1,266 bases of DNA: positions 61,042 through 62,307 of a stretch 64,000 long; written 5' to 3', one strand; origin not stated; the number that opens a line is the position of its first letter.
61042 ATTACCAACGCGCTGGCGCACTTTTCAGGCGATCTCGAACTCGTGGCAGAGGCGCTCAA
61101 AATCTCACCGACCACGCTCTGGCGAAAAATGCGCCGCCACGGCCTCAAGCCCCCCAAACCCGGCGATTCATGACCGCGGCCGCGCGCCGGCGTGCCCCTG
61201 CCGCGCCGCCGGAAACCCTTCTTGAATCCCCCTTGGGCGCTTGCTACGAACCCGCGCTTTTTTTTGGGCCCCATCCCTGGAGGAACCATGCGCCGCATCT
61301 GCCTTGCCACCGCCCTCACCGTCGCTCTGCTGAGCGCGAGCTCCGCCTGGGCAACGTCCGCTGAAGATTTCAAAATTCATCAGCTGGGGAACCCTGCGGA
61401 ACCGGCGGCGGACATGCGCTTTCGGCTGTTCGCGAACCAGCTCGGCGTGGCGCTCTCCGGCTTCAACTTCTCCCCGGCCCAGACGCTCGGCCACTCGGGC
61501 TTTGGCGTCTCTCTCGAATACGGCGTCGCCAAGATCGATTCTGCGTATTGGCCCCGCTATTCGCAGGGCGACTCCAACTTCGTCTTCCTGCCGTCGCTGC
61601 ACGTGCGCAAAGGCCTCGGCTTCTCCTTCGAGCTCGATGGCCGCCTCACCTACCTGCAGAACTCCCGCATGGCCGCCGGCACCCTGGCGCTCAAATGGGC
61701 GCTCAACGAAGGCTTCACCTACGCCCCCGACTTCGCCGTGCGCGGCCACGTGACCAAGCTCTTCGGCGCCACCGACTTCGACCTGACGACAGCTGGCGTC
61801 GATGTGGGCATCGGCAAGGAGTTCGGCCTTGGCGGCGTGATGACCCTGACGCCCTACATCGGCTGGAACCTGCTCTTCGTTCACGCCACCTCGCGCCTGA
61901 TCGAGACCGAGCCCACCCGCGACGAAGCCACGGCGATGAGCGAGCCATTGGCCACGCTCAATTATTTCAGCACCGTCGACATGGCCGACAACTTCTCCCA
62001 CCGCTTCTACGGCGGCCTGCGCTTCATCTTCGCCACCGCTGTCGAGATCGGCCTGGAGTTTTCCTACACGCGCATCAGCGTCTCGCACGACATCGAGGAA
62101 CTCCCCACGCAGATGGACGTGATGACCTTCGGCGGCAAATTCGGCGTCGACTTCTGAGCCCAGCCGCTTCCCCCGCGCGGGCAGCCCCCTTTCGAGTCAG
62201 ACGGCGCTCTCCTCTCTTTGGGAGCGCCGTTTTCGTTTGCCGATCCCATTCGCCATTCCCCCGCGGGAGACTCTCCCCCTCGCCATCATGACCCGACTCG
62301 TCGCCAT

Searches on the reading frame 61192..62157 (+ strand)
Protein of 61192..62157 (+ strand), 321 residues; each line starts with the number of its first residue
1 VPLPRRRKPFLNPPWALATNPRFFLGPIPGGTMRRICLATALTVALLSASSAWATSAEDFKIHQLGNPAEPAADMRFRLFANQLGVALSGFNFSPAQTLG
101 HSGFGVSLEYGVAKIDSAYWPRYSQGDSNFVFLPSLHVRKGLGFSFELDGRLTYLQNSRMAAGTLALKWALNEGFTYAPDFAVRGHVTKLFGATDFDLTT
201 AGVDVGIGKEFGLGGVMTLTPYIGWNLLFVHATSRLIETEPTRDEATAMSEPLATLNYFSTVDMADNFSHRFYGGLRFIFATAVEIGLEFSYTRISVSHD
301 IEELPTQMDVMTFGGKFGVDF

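Call 62: search_protein_families(library=pfam, proteins=[window:61192-62157:+], max_evalue=0.001)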
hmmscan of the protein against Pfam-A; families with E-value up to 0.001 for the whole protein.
window:61192-62157:+ (321 aa): 1 family
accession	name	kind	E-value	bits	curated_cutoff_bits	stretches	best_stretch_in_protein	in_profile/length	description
PF13505.12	OMP_b-brl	-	1.3e-05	25.9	28.7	1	87-321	5-175/175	Outer membrane protein beta-barrel domain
